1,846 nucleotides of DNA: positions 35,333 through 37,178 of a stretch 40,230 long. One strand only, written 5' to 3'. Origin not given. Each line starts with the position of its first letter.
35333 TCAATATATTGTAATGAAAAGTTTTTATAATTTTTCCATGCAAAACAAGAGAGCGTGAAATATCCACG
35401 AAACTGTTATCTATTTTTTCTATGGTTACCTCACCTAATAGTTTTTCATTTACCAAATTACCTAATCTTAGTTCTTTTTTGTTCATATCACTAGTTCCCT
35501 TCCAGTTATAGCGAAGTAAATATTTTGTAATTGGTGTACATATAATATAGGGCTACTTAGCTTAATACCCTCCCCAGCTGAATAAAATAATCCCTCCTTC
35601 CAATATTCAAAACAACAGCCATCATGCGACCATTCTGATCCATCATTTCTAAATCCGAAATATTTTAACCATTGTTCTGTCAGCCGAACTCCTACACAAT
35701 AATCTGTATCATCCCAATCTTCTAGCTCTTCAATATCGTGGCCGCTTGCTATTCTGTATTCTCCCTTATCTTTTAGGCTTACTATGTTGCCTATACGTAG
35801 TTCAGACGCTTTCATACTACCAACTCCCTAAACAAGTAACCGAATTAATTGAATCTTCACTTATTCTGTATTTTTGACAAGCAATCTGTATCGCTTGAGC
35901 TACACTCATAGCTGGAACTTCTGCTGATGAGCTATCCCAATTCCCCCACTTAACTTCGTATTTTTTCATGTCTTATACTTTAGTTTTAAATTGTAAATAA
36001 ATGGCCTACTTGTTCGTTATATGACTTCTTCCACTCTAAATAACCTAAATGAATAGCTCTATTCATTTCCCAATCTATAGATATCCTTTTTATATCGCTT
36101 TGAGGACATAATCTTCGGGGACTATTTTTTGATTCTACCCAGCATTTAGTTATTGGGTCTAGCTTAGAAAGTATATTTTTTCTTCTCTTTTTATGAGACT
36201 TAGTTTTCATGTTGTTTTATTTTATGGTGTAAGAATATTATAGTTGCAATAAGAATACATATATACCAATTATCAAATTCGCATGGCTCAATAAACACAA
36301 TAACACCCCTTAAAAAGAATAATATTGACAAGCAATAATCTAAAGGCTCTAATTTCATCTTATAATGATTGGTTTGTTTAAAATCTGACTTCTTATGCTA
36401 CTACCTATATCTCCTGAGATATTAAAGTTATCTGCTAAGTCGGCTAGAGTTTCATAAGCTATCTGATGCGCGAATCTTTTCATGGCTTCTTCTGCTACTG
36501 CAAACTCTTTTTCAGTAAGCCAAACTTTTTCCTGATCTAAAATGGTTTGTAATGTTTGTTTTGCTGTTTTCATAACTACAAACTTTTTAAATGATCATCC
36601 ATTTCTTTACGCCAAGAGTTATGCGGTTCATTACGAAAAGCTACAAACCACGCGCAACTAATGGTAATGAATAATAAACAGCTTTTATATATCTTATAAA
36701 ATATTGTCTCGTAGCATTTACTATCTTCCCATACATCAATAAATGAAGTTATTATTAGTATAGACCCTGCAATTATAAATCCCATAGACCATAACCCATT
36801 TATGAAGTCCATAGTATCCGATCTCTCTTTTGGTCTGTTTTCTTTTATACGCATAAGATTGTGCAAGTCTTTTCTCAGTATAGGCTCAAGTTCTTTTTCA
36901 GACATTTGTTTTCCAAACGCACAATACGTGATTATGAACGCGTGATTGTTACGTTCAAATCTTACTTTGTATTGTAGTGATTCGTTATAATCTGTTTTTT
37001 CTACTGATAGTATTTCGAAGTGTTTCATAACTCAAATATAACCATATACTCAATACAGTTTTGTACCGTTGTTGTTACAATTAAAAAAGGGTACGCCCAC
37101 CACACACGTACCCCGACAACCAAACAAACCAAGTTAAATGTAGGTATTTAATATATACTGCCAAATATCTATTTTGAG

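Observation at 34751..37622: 2.9-kb antisense accessory island (ten small genes, three membrane proteins) wedged between the distal tail protein and the fibre operon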

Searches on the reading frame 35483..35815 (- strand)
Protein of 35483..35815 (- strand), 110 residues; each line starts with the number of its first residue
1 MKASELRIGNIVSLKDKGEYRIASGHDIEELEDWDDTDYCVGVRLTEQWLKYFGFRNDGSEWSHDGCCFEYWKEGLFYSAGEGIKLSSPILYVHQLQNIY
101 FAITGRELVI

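Call 5: search_protein_families(library=pfam, max_evalue=1, proteins=[window:35483-35815:-])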
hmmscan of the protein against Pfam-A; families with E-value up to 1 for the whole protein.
window:35483-35815:- (110 aa): 1 family
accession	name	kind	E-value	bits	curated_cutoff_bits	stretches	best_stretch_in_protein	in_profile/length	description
PF19830.4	DUF6311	-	0.04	14.1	27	1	71-100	230-259/303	Family of unknown function (DUF6311)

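Call 6: search_protein_families(library=phrogs, max_evalue=1, proteins=[window:35483-35815:-])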
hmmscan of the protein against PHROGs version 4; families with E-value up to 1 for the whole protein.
window:35483-35815:- (110 aa): 2 families
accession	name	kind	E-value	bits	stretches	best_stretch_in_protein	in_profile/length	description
phrog_10066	-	unknown function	9.4e-15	56.1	1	1-110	1-134/136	-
phrog_23402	-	unknown function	0.16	12.4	1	7-70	134-197/301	-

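Call 16: search_protein_families(library=padloc, max_evalue=1, proteins=[window:35483-35815:-])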
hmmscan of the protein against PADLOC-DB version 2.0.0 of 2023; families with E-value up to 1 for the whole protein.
window:35483-35815:- (110 aa): 0 families

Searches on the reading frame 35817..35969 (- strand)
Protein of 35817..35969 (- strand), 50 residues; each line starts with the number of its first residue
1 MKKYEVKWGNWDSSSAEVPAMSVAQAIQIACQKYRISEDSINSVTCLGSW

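Call 5: search_protein_families(library=pfam, max_evalue=1, proteins=[window:35817-35969:-])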
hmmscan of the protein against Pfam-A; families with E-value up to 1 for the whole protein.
window:35817-35969:- (50 aa): 0 families

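Call 6: search_protein_families(library=phrogs, max_evalue=1, proteins=[window:35817-35969:-])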
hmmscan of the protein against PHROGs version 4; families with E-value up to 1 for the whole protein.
window:35817-35969:- (50 aa): 1 family
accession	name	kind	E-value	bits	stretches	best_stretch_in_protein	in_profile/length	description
phrog_36776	-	unknown function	0.19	12.7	1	3-46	32-75/148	-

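Call 16: search_protein_families(library=padloc, max_evalue=1, proteins=[window:35817-35969:-])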
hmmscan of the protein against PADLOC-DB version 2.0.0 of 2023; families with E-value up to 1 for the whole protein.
window:35817-35969:- (50 aa): 0 families

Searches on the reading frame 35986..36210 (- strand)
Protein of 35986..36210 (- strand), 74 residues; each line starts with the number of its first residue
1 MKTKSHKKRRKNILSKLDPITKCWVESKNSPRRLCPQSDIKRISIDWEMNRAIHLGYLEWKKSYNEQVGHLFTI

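Call 5: search_protein_families(library=pfam, max_evalue=1, proteins=[window:35986-36210:-])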
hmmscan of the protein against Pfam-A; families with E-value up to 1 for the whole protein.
window:35986-36210:- (74 aa): 2 families
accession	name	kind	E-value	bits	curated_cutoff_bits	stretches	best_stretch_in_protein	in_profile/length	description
PF08557.15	Lipid_DES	-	0.14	12.1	23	1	5-16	13-24/37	Sphingolipid Delta4-desaturase (DES)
PF20750.3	PAP_NTPase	-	0.17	12.2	27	1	3-30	34-61/194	Poly(A) polymerase nucleotidyltransferase domain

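Call 6: search_protein_families(library=phrogs, max_evalue=1, proteins=[window:35986-36210:-])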
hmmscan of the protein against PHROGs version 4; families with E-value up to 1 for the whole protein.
window:35986-36210:- (74 aa): 0 families

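Call 16: search_protein_families(library=padloc, max_evalue=1, proteins=[window:35986-36210:-])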
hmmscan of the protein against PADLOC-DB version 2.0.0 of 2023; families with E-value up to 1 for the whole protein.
window:35986-36210:- (74 aa): 0 families

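Call 52: search_dna_similar(query=window:35986-36210:-, collection=phages, mode=protein, max_evalue=1, max_rows=15)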
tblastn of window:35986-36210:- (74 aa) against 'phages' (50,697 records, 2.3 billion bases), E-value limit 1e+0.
Records with a match: 4; places in all: 4; records where one place covers at least 80% of the query: 0.
Best place of each record, by identity: <60% 4.
By first word of the organism name: Aeromonas 4.
By host as written in the record: Aeromonas salmonicida 4.
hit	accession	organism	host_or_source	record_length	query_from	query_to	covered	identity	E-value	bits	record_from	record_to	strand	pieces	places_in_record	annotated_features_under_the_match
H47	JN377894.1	Aeromonas phage Aes508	Aeromonas salmonicida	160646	13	47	47%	40.0%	1e-2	38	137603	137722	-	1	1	proximal tail fiber subunit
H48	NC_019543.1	Aeromonas phage Aes508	Aeromonas salmonicida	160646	13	47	47%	40.0%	1e-2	38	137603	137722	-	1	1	tail fiber protein proximal subunit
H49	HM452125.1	Aeromonas phage phiAS4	Aeromonas salmonicida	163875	13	47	47%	40.0%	1e-2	38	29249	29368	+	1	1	proximal tail fiber subunit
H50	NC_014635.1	Aeromonas phage phiAS4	Aeromonas salmonicida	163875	13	47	47%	40.0%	1e-2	38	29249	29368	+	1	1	tail fiber protein proximal subunit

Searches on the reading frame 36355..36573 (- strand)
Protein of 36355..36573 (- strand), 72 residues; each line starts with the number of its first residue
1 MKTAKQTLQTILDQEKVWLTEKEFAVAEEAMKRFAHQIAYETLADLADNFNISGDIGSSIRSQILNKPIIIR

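Call 5: search_protein_families(library=pfam, max_evalue=1, proteins=[window:36355-36573:-])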
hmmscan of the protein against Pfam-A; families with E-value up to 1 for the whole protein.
window:36355-36573:- (72 aa): 0 families

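Call 6: search_protein_families(library=phrogs, max_evalue=1, proteins=[window:36355-36573:-])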
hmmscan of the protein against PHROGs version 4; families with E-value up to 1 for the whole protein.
window:36355-36573:- (72 aa): 0 families

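Call 16: search_protein_families(library=padloc, max_evalue=1, proteins=[window:36355-36573:-])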
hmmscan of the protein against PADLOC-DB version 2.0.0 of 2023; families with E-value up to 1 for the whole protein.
window:36355-36573:- (72 aa): 2 families
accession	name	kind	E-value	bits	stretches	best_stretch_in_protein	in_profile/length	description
PDLC01815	CARF1--CARF_HEPN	-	0.019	12.2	1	11-56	177-222/500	-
PDLC04881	PDC-S05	-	0.032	12.2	1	5-25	16-36/82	-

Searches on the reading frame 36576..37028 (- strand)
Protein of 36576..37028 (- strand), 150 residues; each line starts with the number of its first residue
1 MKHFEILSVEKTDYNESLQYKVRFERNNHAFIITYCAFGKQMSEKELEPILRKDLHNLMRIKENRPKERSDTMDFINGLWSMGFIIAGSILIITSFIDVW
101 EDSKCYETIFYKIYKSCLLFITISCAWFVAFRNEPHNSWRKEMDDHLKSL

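Call 5: search_protein_families(library=pfam, max_evalue=1, proteins=[window:36576-37028:-])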
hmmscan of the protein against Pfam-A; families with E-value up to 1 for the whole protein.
window:36576-37028:- (150 aa): 1 family
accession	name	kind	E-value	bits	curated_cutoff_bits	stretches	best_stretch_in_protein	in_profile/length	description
PF00335.26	Tetraspanin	-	0.0026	17.9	32.1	1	76-147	42-116/225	Tetraspanin family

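Call 6: search_protein_families(library=phrogs, max_evalue=1, proteins=[window:36576-37028:-])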
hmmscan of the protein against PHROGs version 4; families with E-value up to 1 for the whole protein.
window:36576-37028:- (150 aa): 2 families
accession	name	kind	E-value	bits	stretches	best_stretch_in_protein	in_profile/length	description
phrog_32252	-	unknown function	0.17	13.2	1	87-129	26-70/72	-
phrog_9702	-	unknown function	0.28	12.1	1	6-21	37-52/62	-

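Call 16: search_protein_families(library=padloc, max_evalue=1, proteins=[window:36576-37028:-])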
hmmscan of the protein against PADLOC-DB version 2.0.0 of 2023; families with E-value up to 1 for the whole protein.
window:36576-37028:- (150 aa): 0 families

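Call 24: find_homologous_proteins(query=window:36576-37028:-, max_evalue=0.01)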
Query window:36576-37028:- (150 aa): 2 proteins with E <= 0.01 among 12 candidates.
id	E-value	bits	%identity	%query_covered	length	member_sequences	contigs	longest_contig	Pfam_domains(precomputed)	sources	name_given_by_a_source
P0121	6.9e-98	343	100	100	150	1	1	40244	-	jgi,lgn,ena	-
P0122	3.9e-45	172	56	100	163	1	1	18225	-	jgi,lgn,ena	-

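Call 25: find_encoding_contigs(protein=P0122, flank=10000, max_places=3)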
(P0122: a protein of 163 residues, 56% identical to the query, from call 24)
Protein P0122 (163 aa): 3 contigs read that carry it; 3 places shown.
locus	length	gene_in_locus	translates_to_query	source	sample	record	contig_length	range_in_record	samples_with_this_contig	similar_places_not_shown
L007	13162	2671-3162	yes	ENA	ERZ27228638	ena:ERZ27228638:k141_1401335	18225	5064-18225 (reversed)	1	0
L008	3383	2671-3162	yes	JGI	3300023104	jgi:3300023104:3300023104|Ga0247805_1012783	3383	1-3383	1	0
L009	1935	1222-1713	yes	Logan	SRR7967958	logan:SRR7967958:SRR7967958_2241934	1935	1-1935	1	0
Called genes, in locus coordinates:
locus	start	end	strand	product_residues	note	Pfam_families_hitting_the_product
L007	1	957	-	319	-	?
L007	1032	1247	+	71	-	-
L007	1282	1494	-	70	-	-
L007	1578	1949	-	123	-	-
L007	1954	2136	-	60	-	-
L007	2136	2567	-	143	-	PF06199:Phage_tail_2 (weak)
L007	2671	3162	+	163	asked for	-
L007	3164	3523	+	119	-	-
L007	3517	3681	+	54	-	-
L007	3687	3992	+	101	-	-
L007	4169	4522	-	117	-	-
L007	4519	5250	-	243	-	-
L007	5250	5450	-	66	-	-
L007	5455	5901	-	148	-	-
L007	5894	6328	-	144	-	-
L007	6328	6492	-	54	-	-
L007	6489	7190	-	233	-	PF05521:Phage_HCP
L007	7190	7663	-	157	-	PF05135:Phage_connect_1, PF24163:HCP (faint)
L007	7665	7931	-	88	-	-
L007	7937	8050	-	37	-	-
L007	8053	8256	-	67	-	-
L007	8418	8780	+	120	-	-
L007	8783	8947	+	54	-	-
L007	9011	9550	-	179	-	-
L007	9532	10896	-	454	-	-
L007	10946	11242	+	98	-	-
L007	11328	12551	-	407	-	PF05065:Phage_capsid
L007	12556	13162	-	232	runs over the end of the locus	PF04586:Peptidase_S78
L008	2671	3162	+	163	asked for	-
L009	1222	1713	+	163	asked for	-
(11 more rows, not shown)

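Call 112: search_protein_families(library=pfam, max_evalue=0.01, proteins=[L007:3687-3992:+, L007:1032-1247:+])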
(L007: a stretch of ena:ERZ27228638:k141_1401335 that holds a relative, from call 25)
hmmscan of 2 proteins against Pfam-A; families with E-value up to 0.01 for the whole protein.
L007:3687-3992:+ (101 aa): 0 families

L007:1032-1247:+ (71 aa): 0 families
